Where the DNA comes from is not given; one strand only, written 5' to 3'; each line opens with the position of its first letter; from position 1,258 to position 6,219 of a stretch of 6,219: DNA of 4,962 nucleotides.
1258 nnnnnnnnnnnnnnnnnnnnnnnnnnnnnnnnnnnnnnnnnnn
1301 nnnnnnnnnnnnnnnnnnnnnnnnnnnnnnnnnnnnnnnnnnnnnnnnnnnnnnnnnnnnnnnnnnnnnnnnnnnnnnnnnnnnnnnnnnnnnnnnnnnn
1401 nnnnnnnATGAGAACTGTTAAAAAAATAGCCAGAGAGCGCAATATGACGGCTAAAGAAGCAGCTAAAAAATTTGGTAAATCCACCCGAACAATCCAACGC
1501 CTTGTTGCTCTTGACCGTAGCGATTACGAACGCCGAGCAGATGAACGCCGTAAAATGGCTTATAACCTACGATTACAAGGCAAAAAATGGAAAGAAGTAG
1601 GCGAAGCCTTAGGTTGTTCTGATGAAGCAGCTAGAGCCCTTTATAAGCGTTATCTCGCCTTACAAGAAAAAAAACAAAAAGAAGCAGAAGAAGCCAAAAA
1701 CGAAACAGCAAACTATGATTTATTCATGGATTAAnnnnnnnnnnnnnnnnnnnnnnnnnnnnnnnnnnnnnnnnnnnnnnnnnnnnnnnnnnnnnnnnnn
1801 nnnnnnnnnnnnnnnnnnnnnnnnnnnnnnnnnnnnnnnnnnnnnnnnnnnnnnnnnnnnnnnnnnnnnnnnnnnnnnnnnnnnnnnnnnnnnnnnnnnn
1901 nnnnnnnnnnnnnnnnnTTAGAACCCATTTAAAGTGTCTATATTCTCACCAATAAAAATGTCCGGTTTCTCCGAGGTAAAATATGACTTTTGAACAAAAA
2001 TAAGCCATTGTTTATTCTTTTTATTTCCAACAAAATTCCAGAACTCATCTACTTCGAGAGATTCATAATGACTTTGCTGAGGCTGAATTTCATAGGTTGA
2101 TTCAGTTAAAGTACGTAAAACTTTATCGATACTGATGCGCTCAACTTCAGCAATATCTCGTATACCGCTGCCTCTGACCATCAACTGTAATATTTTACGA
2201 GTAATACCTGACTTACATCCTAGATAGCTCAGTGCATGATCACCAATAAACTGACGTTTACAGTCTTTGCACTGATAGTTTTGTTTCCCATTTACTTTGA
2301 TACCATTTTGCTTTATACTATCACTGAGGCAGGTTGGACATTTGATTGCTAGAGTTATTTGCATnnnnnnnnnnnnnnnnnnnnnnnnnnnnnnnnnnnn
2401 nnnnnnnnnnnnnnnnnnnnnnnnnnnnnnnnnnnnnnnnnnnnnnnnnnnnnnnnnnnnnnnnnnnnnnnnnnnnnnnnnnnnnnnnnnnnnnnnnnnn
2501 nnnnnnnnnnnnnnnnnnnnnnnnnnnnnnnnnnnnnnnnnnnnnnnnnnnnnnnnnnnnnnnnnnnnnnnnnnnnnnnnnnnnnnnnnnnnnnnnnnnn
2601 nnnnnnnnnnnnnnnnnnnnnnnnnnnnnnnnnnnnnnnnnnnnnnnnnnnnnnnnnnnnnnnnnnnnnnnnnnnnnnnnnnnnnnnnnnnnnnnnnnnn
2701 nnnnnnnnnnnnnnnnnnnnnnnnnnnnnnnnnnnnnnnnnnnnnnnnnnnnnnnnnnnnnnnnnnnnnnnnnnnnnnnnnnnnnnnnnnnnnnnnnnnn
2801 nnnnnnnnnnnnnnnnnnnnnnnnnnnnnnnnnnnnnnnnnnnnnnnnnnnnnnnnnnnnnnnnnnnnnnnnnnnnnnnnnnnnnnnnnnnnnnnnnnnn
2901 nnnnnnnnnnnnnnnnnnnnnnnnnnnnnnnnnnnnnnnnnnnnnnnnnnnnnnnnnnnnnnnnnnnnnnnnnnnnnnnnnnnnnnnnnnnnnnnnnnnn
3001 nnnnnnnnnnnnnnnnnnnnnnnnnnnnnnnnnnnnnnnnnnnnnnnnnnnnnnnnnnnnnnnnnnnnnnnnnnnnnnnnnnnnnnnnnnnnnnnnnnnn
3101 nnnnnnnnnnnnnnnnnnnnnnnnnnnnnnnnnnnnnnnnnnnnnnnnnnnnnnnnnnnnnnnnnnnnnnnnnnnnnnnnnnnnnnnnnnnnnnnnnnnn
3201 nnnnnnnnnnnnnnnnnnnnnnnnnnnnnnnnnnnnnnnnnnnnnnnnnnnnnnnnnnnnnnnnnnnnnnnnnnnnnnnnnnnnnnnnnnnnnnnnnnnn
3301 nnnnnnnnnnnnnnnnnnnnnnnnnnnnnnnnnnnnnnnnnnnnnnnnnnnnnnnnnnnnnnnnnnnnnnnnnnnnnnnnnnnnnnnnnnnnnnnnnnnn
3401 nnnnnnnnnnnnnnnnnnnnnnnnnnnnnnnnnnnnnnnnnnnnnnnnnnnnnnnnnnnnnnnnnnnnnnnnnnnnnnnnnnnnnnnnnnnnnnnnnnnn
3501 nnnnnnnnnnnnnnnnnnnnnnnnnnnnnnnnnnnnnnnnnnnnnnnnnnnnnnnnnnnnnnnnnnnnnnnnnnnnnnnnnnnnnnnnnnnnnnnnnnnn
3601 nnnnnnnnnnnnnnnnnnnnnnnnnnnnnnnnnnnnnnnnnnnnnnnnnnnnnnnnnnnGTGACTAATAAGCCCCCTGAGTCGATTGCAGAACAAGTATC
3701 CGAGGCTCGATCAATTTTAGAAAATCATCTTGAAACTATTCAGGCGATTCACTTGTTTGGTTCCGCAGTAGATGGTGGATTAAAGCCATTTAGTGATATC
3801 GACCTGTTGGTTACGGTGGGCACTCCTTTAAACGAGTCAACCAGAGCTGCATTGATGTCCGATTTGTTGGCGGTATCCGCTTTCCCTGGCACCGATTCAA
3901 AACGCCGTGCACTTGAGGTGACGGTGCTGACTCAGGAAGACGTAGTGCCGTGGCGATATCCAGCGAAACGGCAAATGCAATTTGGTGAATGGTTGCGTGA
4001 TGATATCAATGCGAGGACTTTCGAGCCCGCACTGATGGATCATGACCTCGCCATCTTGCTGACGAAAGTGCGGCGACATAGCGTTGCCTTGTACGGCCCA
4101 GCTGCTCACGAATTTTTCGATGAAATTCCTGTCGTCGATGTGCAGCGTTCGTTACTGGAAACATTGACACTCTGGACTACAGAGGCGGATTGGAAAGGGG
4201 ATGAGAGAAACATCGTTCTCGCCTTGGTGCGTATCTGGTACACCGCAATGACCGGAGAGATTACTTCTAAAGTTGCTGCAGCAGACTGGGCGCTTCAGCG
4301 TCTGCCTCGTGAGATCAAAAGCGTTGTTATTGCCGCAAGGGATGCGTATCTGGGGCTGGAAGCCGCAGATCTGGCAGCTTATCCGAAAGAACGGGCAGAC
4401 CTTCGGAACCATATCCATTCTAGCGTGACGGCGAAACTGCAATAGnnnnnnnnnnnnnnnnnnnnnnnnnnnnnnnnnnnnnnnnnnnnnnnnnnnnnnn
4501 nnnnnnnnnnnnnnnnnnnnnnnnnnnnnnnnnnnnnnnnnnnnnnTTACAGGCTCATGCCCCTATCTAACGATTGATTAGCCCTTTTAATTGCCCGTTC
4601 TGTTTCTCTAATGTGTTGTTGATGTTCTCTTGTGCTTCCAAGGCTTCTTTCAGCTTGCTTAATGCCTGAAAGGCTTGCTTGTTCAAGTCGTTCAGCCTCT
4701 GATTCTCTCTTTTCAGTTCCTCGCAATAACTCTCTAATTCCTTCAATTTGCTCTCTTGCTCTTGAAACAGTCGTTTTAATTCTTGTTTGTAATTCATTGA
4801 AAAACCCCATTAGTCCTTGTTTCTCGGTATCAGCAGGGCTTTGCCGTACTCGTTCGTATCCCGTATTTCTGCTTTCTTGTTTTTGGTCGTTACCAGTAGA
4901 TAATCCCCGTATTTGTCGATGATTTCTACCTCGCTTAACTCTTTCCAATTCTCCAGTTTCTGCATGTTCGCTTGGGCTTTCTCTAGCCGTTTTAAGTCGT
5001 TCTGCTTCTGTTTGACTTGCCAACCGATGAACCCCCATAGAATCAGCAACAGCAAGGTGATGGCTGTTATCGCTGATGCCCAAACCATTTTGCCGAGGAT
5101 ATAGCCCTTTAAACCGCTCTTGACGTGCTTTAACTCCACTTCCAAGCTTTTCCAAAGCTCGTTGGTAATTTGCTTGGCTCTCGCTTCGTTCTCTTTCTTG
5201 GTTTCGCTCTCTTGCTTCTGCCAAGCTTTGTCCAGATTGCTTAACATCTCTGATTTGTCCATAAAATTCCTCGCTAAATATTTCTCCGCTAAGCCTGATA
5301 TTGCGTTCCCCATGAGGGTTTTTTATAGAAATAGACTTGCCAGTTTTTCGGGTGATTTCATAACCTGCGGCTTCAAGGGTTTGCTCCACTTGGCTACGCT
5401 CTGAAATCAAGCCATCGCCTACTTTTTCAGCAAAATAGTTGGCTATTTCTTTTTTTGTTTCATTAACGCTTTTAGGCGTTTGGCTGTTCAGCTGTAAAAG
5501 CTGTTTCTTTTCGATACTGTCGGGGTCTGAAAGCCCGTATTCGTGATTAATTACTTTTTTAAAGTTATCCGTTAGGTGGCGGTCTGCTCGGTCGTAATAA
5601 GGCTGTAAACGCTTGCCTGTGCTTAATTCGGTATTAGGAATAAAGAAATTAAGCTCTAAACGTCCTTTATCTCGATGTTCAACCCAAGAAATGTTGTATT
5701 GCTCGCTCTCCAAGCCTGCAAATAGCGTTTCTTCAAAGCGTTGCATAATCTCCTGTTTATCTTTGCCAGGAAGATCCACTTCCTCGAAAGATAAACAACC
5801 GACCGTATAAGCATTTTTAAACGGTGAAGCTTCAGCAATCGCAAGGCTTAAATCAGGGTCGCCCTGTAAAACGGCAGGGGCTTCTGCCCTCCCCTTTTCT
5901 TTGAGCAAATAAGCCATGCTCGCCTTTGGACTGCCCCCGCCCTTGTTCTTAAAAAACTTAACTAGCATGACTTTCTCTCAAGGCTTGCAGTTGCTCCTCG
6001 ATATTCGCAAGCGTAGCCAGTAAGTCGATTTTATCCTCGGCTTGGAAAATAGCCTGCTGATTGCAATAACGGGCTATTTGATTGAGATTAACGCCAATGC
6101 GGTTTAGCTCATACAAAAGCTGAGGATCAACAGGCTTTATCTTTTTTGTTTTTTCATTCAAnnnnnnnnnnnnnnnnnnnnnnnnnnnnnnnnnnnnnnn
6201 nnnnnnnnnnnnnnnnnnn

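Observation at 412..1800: The rep gene is bracketed by two inverted copies of the origin core, one sitting on the rep promoter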

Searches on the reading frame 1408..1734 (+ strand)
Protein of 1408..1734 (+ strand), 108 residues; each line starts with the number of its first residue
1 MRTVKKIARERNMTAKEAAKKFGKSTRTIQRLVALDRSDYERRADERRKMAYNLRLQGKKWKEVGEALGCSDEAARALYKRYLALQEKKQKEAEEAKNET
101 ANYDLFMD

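Call 4: search_protein_families(library=pfam, proteins=[window:1408-1734:+], max_evalue=0.01)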
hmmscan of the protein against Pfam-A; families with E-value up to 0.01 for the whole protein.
window:1408-1734:+ (108 aa): 10 families
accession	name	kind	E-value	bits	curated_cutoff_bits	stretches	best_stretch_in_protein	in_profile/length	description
PF13384.12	HTH_23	-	4.9e-09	36.2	24.6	2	43-83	3-42/50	Homeodomain-like domain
PF08281.18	Sigma70_r4_2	-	1.9e-07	31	25.7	1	46-81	13-49/54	Sigma-70, region 4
PF04545.22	Sigma70_r4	-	1.8e-05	24.6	24.1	0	52-81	17-43/50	Sigma-70, region 4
PF13518.12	HTH_28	-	3.3e-05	24.3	25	0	53-84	7-38/52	Helix-turn-helix domain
PF20432.4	Xre-like-HTH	-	0.00043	20.9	25.8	1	2-34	13-43/63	Antitoxin Xre-like helix-turn-helix domain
PF01381.28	HTH_3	-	0.0018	18.7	23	1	5-33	2-30/55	Helix-turn-helix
PF12728.13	HTH_17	-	0.002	18.8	27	0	13-34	2-23/51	Helix-turn-helix domain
PF07638.17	Sigma70_ECF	-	0.0026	18.1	21.1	0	13-43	152-182/185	ECF sigma factor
PF13542.12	HTH_Tnp_ISL3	-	0.0029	17.5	27.4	0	11-33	25-47/51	Helix-turn-helix domain of transposase family ISL3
PF20038.5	HTH_59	-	0.0091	16.4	27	0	13-50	8-46/66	Helix-turn-helix domain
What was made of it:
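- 1408..1734 (+): RepB-like HTH gene (sigma-70 region-4-like), start overlapping the rep stop (ATGA). Pfam HTH_23 E = 4.9e-9 and Sigma70_r4_2 E = 1.9e-7 (call 4).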

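Call 43: search_solved_structures(query=window:1408-1734:+, max_evalue=10, show_alignments=3)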
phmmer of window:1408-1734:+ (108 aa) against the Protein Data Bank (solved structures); distinct sequences matched with E-value up to 10: 2.
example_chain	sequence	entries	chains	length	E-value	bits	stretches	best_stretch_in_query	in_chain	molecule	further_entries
3oep_A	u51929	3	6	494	1.6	12.7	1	31-83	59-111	Putative uncharacterized protein TTHA0988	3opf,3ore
7ane_e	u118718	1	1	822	3.5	11.6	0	52-77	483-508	uS10m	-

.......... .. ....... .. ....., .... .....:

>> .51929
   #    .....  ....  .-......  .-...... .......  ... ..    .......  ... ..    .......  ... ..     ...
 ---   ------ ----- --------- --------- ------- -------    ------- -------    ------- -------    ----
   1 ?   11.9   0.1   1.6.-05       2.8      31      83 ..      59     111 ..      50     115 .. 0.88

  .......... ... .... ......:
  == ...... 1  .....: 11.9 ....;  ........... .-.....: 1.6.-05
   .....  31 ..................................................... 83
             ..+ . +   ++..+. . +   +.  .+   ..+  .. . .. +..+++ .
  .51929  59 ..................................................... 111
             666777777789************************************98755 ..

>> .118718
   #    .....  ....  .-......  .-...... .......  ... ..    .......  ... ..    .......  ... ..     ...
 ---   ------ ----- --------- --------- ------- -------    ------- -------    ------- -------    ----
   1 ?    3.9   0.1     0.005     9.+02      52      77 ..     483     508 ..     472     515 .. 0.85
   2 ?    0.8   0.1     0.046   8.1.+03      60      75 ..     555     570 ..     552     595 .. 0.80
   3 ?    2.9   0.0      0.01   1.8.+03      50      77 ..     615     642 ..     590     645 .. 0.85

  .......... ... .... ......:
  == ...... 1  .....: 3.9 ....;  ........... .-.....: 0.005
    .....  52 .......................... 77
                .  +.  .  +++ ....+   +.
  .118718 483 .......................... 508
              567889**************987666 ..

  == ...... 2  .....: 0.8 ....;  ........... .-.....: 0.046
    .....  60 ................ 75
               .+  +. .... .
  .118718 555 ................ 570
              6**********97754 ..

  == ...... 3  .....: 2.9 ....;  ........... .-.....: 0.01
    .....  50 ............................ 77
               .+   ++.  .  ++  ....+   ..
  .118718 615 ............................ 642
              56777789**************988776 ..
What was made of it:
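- Tried and rejected: PDB sequence search with the HTH protein: nothing significant (call 43).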

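Call 60: search_protein_families(library=ncbifam, proteins=[window:1408-1734:+], max_evalue=1)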
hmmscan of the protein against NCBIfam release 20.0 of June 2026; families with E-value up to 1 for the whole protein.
window:1408-1734:+ (108 aa): 8 families
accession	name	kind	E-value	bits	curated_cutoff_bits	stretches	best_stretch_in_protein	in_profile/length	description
TIGR02937.1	sigma70-ECF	superfamily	8.8e-05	22.2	42.9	1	45-83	119-158/165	sigma-70 family RNA polymerase sigma factor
TIGR02985.1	Sig70_bacteroi1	subfamily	0.0015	18.7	126.4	1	2-31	120-149/162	RNA polymerase sigma-70 factor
NF033545.0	transpos_IS630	equivalog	0.0066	15.9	100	1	47-86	1-40/299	IS630 family transposase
NF048019.1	IS256_Zn_var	equivalog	0.0082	15.4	150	1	10-89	47-125/304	IS256 family transposase, variant Zn-binding type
TIGR01764.1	excise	domain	0.031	14.6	28.8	1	13-34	2-23/49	excisionase family DNA-binding protein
NF049968.1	QhpR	equivalog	0.039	13.1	250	1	10-75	200-267/284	AraC-like transcriptional regulator QhpR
NF033577.2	transpos_IS481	equivalog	0.16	11.4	224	0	8-39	9-40/284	IS481 family transposase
NF046118.1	T4SS_BAB2_0123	subfamily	0.47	10.7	100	1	5-100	26-120/145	BAB2_0123 family type IV secretion system effector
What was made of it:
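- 1408..1734 (+): TIGR02937, weak (call 60).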

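Call 67: search_dna_similar(query=window:1408-1734:+, collection=plasmids, mode=protein, max_rows=40, max_evalue=0.001, rows=spread)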
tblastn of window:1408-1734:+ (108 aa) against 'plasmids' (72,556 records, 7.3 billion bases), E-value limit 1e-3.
Records with a match: 172; places in all: 179; records where one place covers at least 80% of the query: 1.
Best place of each record, by identity: >=99% 1; 60-80% 7; <60% 164.
By first word of the organism name: Klebsiella 55; Rhodococcus 33; Enterobacter 18; Escherichia 14; Citrobacter 13; Serratia 7; Raoultella 6; Salmonella 3; Shigella 3; Prescottella 3; and 10 more.
By predicted mobility (MOB-suite, as given by PLSDB): mobilizable 101; non-mobilizable 68; conjugative 3.
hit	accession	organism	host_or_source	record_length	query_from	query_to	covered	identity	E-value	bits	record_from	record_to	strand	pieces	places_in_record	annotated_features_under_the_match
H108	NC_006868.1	Pasteurella multocida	calf lung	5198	1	108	100%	99.1%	8e-45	160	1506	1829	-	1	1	hypothetical protein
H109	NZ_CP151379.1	Shigella sonnei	-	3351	1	71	66%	66.2%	3e-23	99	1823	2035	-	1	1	sigma factor-like helix-turn-helix DNA-binding protein | replication initiation protein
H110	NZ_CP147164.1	Klebsiella pneumoniae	-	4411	1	71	66%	49.3%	8e-11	64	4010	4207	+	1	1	HTH domain-containing protein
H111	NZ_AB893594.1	Rhodococcus erythropolis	-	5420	11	71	56%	57.4%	8e-9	58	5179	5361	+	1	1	none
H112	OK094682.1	Prescottella equi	Equus caballus,Culture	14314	11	71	56%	54.1%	6e-11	64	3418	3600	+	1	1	putative DNA-binding protein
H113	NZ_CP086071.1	Rhodococcus pyridinivorans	whole organism,soil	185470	1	71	66%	45.9%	8e-8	55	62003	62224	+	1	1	helix-turn-helix domain-containing protein | replication initiation protein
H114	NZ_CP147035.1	Escherichia coli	environmental,river water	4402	11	71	56%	52.5%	9e-11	64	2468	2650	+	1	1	HTH domain-containing protein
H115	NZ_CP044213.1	Rhodococcus ruber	cell culture,landfill cover soil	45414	11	71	56%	52.5%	1e-8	57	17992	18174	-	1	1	helix-turn-helix domain-containing protein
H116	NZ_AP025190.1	Rhodococcus sp. RDE2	-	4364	11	71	56%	50.8%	5e-9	59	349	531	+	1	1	helix-turn-helix domain-containing protein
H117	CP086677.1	Klebsiella pneumoniae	Homo sapiens,Cell culture,trachea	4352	10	71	57%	50.0%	3e-10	62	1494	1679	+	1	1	HTH domain-containing protein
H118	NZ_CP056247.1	Citrobacter freundii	culture,Freshwater sample from upstream ...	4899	9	71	58%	49.2%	5e-10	62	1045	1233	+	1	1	plasmid replication protein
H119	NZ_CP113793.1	Klebsiella variicola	Homo sapiens,culture,stool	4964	9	71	58%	49.2%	6e-10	61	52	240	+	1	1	plasmid replication protein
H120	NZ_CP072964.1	Enterobacter sp. MGH 14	respiratory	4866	9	71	58%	47.6%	2e-9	60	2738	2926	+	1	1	hypothetical protein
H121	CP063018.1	Klebsiella pneumoniae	Homo sapiens,urine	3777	3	71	64%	43.5%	8e-7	52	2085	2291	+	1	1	HTH domain-containing protein | replication initiation protein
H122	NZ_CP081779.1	Escherichia coli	-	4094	11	73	58%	46.9%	7e-9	58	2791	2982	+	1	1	hypothetical protein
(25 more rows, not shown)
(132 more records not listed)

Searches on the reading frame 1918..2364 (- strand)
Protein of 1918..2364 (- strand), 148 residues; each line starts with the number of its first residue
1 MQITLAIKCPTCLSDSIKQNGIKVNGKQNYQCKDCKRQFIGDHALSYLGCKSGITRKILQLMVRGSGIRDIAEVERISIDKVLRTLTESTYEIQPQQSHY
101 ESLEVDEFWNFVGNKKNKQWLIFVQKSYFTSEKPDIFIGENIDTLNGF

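Call 4: search_protein_families(library=pfam, proteins=[window:1918-2364:-], max_evalue=0.01)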
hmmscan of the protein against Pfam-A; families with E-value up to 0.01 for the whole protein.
window:1918-2364:- (148 aa): 2 families
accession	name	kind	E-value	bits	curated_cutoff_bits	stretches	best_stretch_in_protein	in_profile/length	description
PF03811.18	Zn_ribbon_InsA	-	2.6e-06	27.5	26.1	1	4-36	3-35/35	InsA N-terminal domain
PF12759.13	HTH_Tnp_IS1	-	0.00025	21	24.9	1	46-89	2-45/46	InsA C-terminal domain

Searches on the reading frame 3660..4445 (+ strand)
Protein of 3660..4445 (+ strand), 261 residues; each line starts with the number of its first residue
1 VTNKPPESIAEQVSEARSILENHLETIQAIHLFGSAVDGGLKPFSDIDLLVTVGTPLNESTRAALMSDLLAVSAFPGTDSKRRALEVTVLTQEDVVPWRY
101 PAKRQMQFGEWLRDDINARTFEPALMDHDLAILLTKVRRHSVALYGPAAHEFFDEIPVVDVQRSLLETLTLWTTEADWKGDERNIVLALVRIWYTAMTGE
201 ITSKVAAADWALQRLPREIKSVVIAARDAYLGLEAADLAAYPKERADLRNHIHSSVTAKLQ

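Call 4: search_protein_families(library=pfam, proteins=[window:3660-4445:+], max_evalue=0.01)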
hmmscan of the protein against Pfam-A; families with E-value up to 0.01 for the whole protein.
window:3660-4445:+ (261 aa): 3 families
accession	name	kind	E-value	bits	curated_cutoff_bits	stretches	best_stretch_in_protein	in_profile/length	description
PF13427.11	AadA_C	-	1.4e-23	83.5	22.2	1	152-240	2-88/103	Aminoglycoside adenylyltransferase, C-terminal domain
PF18765.7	Polbeta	-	7.9e-09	36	26.9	1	18-72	5-58/93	Polymerase beta, Nucleotidyltransferase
PF01909.29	NTP_transf_2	-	6.7e-07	30.1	21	1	16-94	4-76/93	Nucleotidyltransferase domain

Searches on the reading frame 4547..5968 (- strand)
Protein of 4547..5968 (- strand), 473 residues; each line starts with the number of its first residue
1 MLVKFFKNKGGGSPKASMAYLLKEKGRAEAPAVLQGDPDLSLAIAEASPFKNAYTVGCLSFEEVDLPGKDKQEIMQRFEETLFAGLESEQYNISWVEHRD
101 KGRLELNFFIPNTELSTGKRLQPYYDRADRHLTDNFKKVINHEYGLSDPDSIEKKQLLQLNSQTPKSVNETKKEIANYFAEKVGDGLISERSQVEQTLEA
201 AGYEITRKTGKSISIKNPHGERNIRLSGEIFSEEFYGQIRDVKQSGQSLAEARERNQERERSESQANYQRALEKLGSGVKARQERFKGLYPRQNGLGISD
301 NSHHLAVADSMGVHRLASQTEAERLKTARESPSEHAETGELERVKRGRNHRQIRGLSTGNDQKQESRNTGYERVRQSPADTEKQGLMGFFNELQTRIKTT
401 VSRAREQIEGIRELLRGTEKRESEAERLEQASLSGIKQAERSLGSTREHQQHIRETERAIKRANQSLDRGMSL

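Call 4: search_protein_families(library=pfam, proteins=[window:4547-5968:-], max_evalue=0.01)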
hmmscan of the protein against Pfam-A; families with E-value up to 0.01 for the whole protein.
window:4547-5968:- (473 aa): 1 family
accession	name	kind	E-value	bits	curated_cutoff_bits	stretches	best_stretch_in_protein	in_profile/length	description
PF03432.20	Relaxase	-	1.9e-05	25.4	24.6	1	56-146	47-132/132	MobA/VirD2-like, nuclease domain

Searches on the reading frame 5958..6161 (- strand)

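Call 4: search_protein_families(library=pfam, proteins=[window:5958-6161:-], max_evalue=0.01)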
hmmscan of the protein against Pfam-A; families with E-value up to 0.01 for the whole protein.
window:5958-6161:- (67 aa): 2 families
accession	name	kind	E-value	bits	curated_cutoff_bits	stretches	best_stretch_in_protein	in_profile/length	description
PF05713.17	MobC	-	1.1e-11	45.4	23.2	1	18-59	3-43/45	Bacterial mobilisation protein (MobC)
PF21983.2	NikA-like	-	0.0028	18.2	27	1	9-32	44-71/72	Mobilization protein NikA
